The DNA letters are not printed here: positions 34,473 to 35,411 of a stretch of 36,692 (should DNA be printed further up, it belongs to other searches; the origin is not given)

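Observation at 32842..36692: Operon of at least seven prepilin-like and Cys-rich proteins with no visible assembly machinery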

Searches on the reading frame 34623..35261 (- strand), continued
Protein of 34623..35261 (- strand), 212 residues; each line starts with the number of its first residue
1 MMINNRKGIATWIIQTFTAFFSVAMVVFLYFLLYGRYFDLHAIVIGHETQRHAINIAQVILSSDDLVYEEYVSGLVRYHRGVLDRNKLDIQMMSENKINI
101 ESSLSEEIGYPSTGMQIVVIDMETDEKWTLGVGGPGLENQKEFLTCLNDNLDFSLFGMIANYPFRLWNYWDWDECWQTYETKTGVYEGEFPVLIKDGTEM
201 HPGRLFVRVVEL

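Call 39: find_homologous_proteins(query=A2, max_evalue=0.001)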
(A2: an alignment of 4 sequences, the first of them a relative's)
Query A2 (4 sequences) (660 aa, profile of the alignment): 215 proteins with E <= 0.001 among 8000 candidates; the best 120 are listed.
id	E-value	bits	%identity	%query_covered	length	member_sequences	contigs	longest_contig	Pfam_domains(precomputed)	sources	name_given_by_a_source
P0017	0.0e+0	1359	66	98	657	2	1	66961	-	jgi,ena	-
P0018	0.0e+0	1353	64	98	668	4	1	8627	-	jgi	-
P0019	0.0e+0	1327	75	98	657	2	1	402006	-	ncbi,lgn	-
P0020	0.0e+0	1325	100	100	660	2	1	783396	-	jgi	-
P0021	0.0e+0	1260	76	99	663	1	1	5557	-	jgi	-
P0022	0.0e+0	1256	76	98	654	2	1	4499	-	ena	-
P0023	0.0e+0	1215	75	98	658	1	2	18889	-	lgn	-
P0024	0.0e+0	1214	74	99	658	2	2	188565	-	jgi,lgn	jgi:hypothetical protein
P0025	0.0e+0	1205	73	98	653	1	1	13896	-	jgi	jgi:hypothetical protein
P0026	0.0e+0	1201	65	93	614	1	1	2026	-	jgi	jgi:uncharacterized membrane protein YfbV (UPF0208 family)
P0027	0.0e+0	1188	70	98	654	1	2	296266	-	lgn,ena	-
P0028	0.0e+0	1187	69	98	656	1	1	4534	PF00482.29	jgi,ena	-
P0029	0.0e+0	1184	72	98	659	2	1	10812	-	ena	-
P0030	0.0e+0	1179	67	98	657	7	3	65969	-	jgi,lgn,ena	jgi:hypothetical protein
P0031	0.0e+0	1177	69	98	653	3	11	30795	-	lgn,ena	-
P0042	0.0e+0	1094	64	98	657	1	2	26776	PF00482.29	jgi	-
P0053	5.5e-278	942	55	98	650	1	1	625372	PF00482.29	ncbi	-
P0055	6.1e-273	925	56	98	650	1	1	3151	PF00482.29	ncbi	-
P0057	1.3e-272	924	57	97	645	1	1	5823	PF00482.29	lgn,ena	-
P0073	5.2e-263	892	55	98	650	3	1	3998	PF00482.29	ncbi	-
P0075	6.4e-261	885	56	98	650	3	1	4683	PF00482.29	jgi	jgi:Flp pilus assembly protein TadB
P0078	2.3e-260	884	55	98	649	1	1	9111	PF00482.29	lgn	-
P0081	3.1e-259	880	54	95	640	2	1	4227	PF00482.29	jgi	jgi:hypothetical protein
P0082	3.3e-259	880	56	98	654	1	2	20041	PF00482.29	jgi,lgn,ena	-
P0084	8.5e-259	878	53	98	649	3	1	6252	PF00482.29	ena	-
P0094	1.1e-249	848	54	97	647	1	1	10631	PF00482.29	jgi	jgi:hypothetical protein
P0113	3.5e-243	827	54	98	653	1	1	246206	PF00482.29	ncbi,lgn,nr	ncbi:MAG: hypothetical protein HYT70_00610 [Candidatus Aenigmarchaeota archaeon]|nr:hypothetical pro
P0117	2.6e-241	821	53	98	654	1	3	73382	PF00482.29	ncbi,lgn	-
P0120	3.3e-241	820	51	97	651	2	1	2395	PF00482.29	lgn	-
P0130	1.4e-237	808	51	97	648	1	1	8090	PF00482.29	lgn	-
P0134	1.9e-236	805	52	98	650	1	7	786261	-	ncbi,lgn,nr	ncbi:MAG: hypothetical protein HYW24_01470 [Candidatus Aenigmarchaeota archaeon]|nr:hypothetical pro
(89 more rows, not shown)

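Call 41: find_encoding_contigs(protein=P0134, flank=10000, max_places=1)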
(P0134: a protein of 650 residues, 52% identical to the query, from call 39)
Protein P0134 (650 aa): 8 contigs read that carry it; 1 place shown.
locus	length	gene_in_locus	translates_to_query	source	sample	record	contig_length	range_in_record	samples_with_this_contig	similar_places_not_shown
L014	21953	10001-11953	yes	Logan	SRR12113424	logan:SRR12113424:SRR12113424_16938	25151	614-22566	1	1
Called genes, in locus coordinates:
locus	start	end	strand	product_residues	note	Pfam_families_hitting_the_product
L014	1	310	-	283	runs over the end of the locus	PF25133:TYW2_N_2, PF02475:TRM5-TYW2_MTfase, PF09445:Methyltransf_15 (weak)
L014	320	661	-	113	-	-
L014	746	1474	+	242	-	-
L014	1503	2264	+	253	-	PF00590:TP_methylase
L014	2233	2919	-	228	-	-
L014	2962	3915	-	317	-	PF13884:Peptidase_S74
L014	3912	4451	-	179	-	-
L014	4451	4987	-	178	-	-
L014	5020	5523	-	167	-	-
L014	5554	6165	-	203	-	-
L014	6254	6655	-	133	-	PF01850:PIN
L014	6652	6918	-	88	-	PF04014:MazE_antitoxin, PF15937:PrlF_antitoxin (weak)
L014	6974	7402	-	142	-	-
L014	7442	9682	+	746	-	PF00437:T2SSE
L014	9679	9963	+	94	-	-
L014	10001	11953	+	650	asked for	-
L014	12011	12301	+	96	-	-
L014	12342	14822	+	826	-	PF00030:Crystall (faint)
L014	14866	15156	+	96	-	-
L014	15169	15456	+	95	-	-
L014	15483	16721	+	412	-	-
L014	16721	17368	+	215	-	-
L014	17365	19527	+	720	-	PF00150:Cellulase, PF26410:GH5_mannosidase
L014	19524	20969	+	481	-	-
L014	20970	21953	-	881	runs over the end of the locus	-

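Call 42: find_encoding_contigs(protein=P0053, flank=10000, max_places=1)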
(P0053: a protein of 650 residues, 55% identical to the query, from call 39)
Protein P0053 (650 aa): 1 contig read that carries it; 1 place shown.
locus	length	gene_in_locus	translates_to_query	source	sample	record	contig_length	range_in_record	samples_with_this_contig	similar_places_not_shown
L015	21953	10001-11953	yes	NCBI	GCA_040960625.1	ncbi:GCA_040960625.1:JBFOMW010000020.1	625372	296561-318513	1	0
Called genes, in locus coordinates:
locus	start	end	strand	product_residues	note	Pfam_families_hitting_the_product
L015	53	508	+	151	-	-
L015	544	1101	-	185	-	-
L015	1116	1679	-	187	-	-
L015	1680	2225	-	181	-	-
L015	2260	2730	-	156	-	-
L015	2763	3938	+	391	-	-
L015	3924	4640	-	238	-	-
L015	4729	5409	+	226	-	-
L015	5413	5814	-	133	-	-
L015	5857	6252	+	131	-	-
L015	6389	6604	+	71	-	-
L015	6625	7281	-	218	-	-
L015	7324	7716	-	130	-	-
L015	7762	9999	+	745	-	PF00437:T2SSE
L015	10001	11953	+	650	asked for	PF00482:T2SSF (weak)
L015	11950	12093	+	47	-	-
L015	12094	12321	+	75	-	-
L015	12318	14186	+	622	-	PF03995:Inhibitor_I36 (faint)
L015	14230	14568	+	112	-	-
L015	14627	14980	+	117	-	-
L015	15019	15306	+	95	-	-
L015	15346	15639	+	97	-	-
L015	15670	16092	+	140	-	-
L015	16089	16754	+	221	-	-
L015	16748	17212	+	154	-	-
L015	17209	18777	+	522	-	-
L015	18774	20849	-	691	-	-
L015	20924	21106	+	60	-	PF12797:Fer4_2 (weak), PF14697:Fer4_21 (faint), PF00037:Fer4, PF12837:Fer4_6, PF13237:Fer4_10, PF13484:Fer4_16 (faint), PF12838:Fer4_7, PF13187:Fer4_9, +1 more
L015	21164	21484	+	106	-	PF01918:Alba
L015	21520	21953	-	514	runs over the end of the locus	PF02885:Glycos_trans_3N, PF00591:Glycos_transf_3, PF07831:PYNP_C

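Call 56: predict_structure(alignment_id=A1)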
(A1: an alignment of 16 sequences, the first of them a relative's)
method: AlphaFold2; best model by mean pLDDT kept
length: 212 residues; sequences in the alignment: 16
mean_pLDDT: 73.1   pTM: 0.55
mean pLDDT of the five models: 73.1, 71.5, 71.1, 71.0, 68.1
residues with pLDDT >= 90: 35; 70-90: 90; 50-70: 64; < 50: 23
segments of 3 or more residues with pLDDT < 50: 1-3, 37-44, 135-139, 161-164
pLDDT, mean of each block of 10 residues (from residue 1): 64 91 88 57 60 87 87 87 89 64 72 78 87 54 61 58 50 57 69 92 87 62
secondary structure, 60 per line:
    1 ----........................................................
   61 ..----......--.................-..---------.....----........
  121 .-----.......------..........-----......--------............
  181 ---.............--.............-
elements in order: H5-62 E67-72 E75-84 H85-91 H104-108 E113-121 E127-133 H140-149 H155-160 H169-180 E184-196 E199-211

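Call 59: fold_search(model_id=the predicted structure, library=pdb)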
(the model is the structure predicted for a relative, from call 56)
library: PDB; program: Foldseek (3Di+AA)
matches with E <= 10: 520; with E <= 0.001: 0
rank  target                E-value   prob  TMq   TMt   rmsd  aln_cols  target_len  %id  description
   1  9jr9_B                1.4e-01  0.11  0.17  0.06  15.3       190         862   14  Electronic microscopy structure of human schlafen14-E211A dimer (released 2025-08-06)
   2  9jr9_A                1.5e-01  0.10  0.17  0.06  15.6       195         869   14  Electronic microscopy structure of human schlafen14-E211A dimer (released 2025-08-06)
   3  6qb7_D                1.7e-01  0.11  0.15  0.24  17.2       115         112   12  Structure of the H1 domain of human KCTD16 (released 2019-02-06)
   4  6g57_B                1.8e-01  0.12  0.15  0.26  16.9       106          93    7  Structure of the H1 domain of human KCTD8 (released 2019-03-20)
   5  8adl_S                2.1e-01  0.15  0.16  0.10  19.4       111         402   14  Cryo-EM structure of the SEA complex (released 2022-11-02)
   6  6ei6_A                2.9e-01  0.03  0.10  0.09  23.6       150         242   12  CC2D1B coordinates ESRCT-III activity during the mitotic reformation of the nuclear envelope (released 2018-10-10)
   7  8p0v_M                3.1e-01  0.14  0.17  0.11  18.9       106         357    9  Structure of the human Commander complex coiled coils, DENND10 and partial Retriever subcomplex (released 2024-03-20)
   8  9brb_a                3.1e-01  0.11  0.16  0.06  18.2       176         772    8  Synaptic Vesicle V-ATPase with synaptophysin and SidK, State 1 (released 2024-06-26)
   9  2j3w_C                3.3e-01  0.12  0.14  0.21  21.4       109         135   12  The crystal structure of the bet3-trs31-sedlin complex. (released 2006-11-27)
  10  6qb7_C                3.3e-01  0.08  0.15  0.23  16.6       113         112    9  Structure of the H1 domain of human KCTD16 (released 2019-02-06)
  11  6qb7_A                3.5e-01  0.08  0.15  0.24  16.5       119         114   10  Structure of the H1 domain of human KCTD16 (released 2019-02-06)
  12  8dq0_C                3.5e-01  0.06  0.13  0.12  18.2       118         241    8  Quorum-sensing receptor RhlR bound to PqsE (released 2022-12-07)
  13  6ole_SD               3.7e-01  0.07  0.18  0.17  19.7       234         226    9  Human ribosome nascent chain complex (CDH1-RNC) stalled by a drug-like molecule with AP and PE tRNAs (released 2019-06-19)
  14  6g57_A                4.5e-01  0.13  0.17  0.31  16.3       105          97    7  Structure of the H1 domain of human KCTD8 (released 2019-03-20)
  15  7cux_B                4.5e-01  0.08  0.19  0.14  14.7       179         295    9  Crystal structure of human Schlafen 5 N'-terminal domain (SLFN5-N) involved in ssRNA cleaving and DNA binding (released 2021-08-25)
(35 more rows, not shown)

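Call 76: search_protein_families(library=pfam, proteins=[L014:17365-19527:+, L014:12342-14822:+, L014:15483-16721:+, L014:19524-20969:+, L015:12318-14186:+, L015:17209-18777:+, L004:6493-7806:+, L004:5575-6441:+, L012:7553-8773:+], max_evalue=0.01)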
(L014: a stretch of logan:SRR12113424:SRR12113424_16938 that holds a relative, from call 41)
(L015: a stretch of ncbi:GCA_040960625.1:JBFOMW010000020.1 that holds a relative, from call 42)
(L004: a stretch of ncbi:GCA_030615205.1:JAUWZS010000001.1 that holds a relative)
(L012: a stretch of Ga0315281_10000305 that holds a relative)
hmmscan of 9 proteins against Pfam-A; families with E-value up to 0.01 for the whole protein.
L014:17365-19527:+ (720 aa): 2 families
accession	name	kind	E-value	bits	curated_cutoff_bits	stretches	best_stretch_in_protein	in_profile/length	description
PF00150.24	Cellulase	-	6.1e-14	52.6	23.5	1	321-492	4-173/272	Cellulase (glycosyl hydrolase family 5)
PF02449.21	Glyco_hydro_42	-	0.0059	16.4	21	1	411-469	105-167/376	Beta-galactosidase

L014:12342-14822:+ (826 aa): 2 families
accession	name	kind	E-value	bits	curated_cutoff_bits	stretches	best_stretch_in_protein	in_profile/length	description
PF00030.24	Crystall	-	6.1e-06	26.7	25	1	629-689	1-61/82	Beta/Gamma crystallin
PF03995.18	Inhibitor_I36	-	0.00045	20.6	21.1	1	632-685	15-68/69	Peptidase inhibitor family I36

L014:15483-16721:+ (412 aa): 0 families

L014:19524-20969:+ (481 aa): 0 families

L015:12318-14186:+ (622 aa): 2 families
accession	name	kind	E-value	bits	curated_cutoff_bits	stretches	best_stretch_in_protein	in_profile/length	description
PF03995.18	Inhibitor_I36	-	3.1e-08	33.9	21.1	1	453-510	18-67/69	Peptidase inhibitor family I36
PF00030.24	Crystall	-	0.0002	21.9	25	0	497-546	2-50/82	Beta/Gamma crystallin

L015:17209-18777:+ (522 aa): 0 families

L004:6493-7806:+ (437 aa): 0 families

L004:5575-6441:+ (288 aa): 0 families

L012:7553-8773:+ (406 aa): 0 families

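Call 79: search_protein_representatives(alignment_id=A1)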
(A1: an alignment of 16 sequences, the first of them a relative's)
Query: 16 sequences, 219 profile positions. Proteins with E-value up to 0.001 (for the whole library): 166; up to 1e-10: 114; up to 1e-30: 33. The best 150 are listed.
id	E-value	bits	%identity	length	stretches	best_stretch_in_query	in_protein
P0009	1.0e-106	371.7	-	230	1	2-219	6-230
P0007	3.5e-103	360.1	-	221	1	3-219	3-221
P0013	1.9e-101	354.5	-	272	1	3-219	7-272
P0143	7.7e-85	300.2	-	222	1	5-218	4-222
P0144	1.2e-82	293.0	-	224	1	4-219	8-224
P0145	1.0e-76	273.6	-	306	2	9-98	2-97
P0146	1.7e-60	220.6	-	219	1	1-218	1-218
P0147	2.0e-54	200.7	-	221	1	7-219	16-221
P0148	5.5e-50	186.2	-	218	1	8-218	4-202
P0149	1.2e-42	162.2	-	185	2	6-154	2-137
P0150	7.6e-42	159.6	-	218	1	4-218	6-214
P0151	2.8e-41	157.8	-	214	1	7-214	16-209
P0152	1.8e-40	155.1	-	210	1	8-219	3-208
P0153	5.2e-39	150.3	-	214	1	7-219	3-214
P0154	5.4e-39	150.3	-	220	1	7-219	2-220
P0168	1.4e-31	126.1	-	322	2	70-217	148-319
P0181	1.2e-26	109.9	-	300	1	8-217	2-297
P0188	2.1e-25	105.9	-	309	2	78-216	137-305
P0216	1.3e-17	80.4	-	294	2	4-71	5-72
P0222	1.4e-16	77.1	-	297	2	6-106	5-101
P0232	3.4e-14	69.2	-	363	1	7-137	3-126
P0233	3.6e-14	69.1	-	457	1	6-137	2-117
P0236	6.8e-14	68.2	-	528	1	7-138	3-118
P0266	1.2e-09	54.4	-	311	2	15-132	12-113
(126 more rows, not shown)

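Call 81: search_protein_families(library=pfam, alignment_id=A8, max_evalue=0.001)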
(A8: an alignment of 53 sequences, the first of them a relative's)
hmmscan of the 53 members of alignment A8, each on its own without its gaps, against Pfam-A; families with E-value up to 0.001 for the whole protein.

A. member 1, P0001 (212 aa): 0 families

B. families by the number of members that match (of 53 scanned): 7 families
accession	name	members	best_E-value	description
PF20721.2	C19orf12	2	5.2e-06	C19orf12-like protein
PF01832.25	Glucosaminidase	1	6.6e-16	Mannosyl-glycoprotein endo-beta-N-acetylglucosaminidase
PF00150.24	Cellulase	1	2.4e-12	Cellulase (glycosyl hydrolase family 5)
PF05048.19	NosD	1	4.6e-08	Periplasmic copper-binding protein (NosD)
PF25688.1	P22_gp7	1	4.2e-05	Bacteriophage P22 DNA ejection protein gp7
PF01464.25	SLT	1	0.00011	Transglycosylase SLT domain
PF13441.11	Gly-zipper_YMGG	1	0.00024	YMGG-like Gly-zipper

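Call 82: search_protein_families(library=pfam, proteins=[P0232, P0233, P0236, P0168, P0188, P0181, P0145, P0266, P0222, P0216], max_evalue=0.001)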
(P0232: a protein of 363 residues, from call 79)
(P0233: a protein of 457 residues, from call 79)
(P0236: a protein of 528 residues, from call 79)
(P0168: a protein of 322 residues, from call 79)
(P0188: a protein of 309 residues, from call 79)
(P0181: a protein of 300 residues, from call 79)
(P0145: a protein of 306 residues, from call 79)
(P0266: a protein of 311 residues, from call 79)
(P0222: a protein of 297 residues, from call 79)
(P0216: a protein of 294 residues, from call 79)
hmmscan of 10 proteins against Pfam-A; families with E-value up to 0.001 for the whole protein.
P0232 (363 aa): 1 family
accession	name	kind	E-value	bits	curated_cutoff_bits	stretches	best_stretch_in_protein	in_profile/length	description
PF01832.25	Glucosaminidase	-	6.6e-16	59.5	30.2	1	200-359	6-122/123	Mannosyl-glycoprotein endo-beta-N-acetylglucosaminidase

P0233 (457 aa): 1 family
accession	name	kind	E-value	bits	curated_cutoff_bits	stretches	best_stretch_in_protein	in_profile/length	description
PF00150.24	Cellulase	-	2.4e-12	47.4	23.5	1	212-402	57-258/272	Cellulase (glycosyl hydrolase family 5)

P0236 (528 aa): 2 families
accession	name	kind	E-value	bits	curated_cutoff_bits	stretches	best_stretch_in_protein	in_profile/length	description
PF05048.19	NosD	-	4.6e-08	33.2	23.6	1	198-352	48-197/212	Periplasmic copper-binding protein (NosD)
PF01464.25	SLT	-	0.00011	22.2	21.3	1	396-473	14-86/117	Transglycosylase SLT domain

P0168 (322 aa): 0 families

P0188 (309 aa): 0 families

P0181 (300 aa): 0 families

P0145 (306 aa): 0 families

P0266 (311 aa): 0 families

P0222 (297 aa): 0 families

P0216 (294 aa): 0 families
